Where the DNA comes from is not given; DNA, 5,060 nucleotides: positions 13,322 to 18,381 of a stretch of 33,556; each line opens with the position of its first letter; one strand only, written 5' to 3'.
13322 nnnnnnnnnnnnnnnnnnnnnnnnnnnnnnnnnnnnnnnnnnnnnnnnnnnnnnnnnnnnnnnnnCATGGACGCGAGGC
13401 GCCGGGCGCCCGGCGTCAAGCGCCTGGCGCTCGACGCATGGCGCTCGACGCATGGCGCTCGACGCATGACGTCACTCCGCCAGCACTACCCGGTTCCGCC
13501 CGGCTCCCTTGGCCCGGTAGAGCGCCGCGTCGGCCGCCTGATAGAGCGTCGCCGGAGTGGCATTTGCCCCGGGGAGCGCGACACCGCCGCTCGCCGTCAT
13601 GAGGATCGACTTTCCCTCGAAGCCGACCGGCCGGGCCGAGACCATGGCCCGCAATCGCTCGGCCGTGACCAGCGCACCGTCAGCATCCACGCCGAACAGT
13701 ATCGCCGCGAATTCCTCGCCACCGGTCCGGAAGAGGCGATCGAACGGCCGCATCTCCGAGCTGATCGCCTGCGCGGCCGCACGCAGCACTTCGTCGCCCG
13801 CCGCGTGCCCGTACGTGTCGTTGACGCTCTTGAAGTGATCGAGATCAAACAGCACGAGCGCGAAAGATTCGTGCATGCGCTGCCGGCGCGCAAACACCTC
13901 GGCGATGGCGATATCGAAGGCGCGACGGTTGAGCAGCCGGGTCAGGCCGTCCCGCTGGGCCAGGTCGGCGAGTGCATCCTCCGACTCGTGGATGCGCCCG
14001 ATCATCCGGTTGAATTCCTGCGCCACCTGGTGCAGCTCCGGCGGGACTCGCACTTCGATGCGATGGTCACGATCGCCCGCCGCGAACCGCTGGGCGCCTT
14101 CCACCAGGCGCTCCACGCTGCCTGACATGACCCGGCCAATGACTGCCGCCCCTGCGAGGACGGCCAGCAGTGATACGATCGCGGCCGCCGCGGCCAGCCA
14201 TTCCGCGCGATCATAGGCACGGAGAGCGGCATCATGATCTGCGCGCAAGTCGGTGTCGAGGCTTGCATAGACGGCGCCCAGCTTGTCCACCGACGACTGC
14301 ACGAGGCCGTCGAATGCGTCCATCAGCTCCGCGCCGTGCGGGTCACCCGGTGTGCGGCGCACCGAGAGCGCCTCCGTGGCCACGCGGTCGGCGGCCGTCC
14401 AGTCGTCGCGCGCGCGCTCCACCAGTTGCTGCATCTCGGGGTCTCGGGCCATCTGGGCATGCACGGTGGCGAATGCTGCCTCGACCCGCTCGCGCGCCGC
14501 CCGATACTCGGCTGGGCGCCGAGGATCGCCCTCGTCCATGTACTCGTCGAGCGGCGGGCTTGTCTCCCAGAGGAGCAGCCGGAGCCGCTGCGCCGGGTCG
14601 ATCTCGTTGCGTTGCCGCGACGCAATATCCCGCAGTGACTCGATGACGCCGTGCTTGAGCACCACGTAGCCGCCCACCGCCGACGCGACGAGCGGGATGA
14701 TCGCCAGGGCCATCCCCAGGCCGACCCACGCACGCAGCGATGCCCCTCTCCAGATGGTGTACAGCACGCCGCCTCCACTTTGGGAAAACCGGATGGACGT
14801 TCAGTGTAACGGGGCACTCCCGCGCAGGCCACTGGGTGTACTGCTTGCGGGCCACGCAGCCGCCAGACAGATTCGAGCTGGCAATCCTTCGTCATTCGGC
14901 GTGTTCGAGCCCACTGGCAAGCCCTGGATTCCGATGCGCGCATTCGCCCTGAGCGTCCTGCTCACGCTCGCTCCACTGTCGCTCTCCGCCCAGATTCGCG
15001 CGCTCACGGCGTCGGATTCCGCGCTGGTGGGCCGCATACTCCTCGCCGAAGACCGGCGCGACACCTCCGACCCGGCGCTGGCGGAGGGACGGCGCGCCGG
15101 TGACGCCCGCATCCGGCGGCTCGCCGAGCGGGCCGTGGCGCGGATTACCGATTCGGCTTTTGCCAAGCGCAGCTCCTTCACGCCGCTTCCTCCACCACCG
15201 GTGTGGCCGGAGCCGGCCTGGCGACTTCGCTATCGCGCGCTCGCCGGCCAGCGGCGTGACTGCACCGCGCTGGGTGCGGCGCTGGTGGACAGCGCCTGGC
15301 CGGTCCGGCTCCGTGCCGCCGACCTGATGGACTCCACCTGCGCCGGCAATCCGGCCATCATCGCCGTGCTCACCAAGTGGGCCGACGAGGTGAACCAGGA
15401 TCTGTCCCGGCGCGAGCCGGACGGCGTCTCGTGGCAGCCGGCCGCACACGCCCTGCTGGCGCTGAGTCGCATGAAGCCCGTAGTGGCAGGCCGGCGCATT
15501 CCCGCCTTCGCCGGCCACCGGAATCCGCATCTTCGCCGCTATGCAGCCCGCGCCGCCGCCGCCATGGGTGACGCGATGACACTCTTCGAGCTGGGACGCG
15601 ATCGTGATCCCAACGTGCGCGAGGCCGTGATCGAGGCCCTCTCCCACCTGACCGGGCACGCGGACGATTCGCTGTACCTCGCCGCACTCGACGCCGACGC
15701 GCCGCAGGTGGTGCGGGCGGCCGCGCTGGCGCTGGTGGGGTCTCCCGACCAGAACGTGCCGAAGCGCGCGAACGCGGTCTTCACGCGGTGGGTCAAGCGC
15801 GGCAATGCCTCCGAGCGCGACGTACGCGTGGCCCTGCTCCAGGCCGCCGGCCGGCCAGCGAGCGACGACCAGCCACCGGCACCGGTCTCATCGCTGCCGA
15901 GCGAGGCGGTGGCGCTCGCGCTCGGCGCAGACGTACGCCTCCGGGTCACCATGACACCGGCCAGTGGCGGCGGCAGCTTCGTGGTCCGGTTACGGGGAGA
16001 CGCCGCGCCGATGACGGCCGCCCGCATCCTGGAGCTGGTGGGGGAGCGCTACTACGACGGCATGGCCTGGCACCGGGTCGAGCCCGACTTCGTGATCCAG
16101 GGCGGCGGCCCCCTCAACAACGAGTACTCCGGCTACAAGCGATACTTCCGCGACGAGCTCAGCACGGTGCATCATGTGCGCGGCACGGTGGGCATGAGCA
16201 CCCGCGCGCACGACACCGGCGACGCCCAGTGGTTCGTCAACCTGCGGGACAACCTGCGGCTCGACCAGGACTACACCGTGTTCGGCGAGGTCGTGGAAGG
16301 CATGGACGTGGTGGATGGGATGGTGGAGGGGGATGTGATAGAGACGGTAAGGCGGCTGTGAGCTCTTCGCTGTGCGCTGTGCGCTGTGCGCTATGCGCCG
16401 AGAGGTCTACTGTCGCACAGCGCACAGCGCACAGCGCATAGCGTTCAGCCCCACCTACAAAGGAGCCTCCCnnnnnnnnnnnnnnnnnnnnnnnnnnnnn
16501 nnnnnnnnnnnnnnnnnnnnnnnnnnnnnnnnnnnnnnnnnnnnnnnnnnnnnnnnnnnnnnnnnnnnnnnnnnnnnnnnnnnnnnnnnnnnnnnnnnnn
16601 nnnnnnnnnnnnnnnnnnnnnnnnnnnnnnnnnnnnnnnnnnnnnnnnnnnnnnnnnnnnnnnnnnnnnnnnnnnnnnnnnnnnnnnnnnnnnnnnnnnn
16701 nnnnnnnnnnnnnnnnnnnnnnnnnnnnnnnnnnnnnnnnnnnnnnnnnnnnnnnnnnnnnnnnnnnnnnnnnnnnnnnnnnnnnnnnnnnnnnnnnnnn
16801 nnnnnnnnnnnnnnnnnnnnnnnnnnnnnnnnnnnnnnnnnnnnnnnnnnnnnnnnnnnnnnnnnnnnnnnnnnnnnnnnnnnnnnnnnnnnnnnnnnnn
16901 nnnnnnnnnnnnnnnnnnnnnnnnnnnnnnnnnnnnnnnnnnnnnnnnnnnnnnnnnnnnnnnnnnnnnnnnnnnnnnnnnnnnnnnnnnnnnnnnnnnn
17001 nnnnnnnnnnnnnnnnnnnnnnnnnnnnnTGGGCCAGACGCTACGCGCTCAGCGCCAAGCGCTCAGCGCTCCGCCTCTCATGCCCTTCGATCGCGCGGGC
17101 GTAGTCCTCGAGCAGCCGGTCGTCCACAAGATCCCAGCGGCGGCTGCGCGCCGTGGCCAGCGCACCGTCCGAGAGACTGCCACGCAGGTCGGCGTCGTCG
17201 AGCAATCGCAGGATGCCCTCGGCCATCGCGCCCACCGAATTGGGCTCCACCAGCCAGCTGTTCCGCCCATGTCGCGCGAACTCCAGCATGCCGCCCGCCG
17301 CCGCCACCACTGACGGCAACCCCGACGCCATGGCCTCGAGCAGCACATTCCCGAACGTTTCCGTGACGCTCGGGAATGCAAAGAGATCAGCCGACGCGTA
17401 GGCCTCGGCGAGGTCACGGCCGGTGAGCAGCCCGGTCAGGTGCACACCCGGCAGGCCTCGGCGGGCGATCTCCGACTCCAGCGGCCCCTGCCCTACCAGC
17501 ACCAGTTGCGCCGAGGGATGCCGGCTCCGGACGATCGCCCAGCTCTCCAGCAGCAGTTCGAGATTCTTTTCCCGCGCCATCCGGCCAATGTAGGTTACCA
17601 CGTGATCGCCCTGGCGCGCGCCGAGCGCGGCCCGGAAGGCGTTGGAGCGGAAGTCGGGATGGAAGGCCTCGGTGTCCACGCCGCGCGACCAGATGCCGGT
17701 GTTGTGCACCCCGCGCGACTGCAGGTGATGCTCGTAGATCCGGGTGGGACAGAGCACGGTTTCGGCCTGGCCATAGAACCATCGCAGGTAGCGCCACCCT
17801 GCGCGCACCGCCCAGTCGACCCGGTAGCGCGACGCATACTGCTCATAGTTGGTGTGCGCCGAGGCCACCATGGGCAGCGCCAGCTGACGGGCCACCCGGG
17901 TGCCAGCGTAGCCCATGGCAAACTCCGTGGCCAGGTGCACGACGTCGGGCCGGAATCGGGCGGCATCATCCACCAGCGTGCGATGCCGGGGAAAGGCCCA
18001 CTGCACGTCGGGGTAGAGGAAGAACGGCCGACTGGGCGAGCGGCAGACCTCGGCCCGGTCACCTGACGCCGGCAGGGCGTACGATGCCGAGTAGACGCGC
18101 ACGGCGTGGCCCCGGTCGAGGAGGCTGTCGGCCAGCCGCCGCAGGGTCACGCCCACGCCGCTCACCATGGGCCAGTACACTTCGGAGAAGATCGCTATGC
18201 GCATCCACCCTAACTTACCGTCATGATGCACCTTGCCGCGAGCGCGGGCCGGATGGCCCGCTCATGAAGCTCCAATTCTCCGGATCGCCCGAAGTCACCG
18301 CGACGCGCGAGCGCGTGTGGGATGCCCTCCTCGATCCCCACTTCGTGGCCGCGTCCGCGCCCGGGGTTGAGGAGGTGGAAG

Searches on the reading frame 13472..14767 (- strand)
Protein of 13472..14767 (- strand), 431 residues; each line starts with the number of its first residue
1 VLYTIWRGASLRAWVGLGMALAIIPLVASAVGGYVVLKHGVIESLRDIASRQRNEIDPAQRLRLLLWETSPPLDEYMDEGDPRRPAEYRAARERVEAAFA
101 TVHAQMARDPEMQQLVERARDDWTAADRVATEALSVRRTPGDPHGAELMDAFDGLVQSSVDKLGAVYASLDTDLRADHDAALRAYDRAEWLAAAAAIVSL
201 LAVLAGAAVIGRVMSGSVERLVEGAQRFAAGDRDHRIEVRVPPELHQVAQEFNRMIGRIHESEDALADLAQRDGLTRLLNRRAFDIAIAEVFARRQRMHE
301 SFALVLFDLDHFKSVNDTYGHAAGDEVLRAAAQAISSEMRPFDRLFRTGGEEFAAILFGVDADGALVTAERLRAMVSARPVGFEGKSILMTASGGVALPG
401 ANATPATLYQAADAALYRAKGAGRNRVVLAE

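Call 92: search_protein_families(library=pfam, proteins=[window:13472-14767:-], max_evalue=0.00001)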
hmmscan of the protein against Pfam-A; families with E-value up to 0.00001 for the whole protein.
window:13472-14767:- (431 aa): 2 families
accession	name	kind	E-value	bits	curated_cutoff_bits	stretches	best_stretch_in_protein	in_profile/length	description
PF00990.26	GGDEF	-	9.7e-41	139.7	23.8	1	270-426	1-161/161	Diguanylate cyclase, GGDEF domain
PF00672.30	HAMP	-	4.7e-11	43.3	25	1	210-261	2-53/53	HAMP domain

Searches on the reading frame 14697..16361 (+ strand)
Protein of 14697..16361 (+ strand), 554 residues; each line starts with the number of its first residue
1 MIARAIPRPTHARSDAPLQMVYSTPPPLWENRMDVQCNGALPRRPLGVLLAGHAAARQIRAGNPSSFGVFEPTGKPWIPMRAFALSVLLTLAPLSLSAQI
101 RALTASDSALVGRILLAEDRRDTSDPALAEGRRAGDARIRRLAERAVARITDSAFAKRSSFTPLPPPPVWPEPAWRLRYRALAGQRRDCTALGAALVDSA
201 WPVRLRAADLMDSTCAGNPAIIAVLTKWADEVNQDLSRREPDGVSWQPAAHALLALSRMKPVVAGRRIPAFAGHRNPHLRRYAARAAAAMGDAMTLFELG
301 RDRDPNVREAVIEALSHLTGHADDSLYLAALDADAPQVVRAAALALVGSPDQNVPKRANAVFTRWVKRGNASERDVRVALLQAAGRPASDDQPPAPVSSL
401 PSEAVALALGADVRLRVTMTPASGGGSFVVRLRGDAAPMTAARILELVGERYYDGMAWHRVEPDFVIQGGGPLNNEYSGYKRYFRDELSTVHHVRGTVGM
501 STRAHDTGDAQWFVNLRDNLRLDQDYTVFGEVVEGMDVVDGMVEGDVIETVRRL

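Call 92: search_protein_families(library=pfam, proteins=[window:14697-16361:+], max_evalue=0.00001)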
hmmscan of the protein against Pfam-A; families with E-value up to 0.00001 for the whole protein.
window:14697-16361:+ (554 aa): 2 families
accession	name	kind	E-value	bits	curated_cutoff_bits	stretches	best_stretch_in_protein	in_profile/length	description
PF00160.26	Pro_isomerase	-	1.3e-32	113.7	21.7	1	423-547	8-142/159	Cyclophilin type peptidyl-prolyl cis-trans isomerase/CLD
PF13646.12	HEAT_2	-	1.7e-08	35.1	27.7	1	271-345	8-86/88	HEAT repeats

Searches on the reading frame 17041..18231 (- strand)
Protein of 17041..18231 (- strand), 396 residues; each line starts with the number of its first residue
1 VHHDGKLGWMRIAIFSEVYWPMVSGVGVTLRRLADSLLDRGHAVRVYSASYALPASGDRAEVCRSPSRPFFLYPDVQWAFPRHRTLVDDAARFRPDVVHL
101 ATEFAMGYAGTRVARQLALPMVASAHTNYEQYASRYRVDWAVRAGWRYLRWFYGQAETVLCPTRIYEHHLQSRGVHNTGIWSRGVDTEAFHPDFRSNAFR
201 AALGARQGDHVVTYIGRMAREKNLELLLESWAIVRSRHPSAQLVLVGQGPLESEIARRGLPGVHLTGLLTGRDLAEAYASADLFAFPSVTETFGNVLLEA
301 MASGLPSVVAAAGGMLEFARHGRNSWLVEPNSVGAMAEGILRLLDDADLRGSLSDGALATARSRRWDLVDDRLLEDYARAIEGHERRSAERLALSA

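Call 92: search_protein_families(library=pfam, proteins=[window:17041-18231:-], max_evalue=0.00001)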
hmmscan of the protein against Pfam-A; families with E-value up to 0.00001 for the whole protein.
window:17041-18231:- (396 aa): 5 families
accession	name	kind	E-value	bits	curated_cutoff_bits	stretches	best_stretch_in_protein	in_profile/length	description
PF13692.12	Glyco_trans_1_4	-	3.9e-37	128.1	27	1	210-346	2-142/142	Glycosyl transferases group 1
PF00534.26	Glycos_transf_1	-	2.9e-34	118.5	26.4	1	199-354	5-166/172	Glycosyl transferases group 1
PF13439.12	Glyco_transf_4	-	1.4e-30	107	28.5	1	23-188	1-169/170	Glycosyltransferase Family 4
PF13579.12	Glyco_trans_4_4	-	8.5e-15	55.9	29.7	1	24-177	1-149/158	Glycosyl transferase 4-like domain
PF20706.3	GT4-conflict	-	8e-07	28.8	26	1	206-320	194-321/385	Family 4 Glycosyltransferase in conflict systems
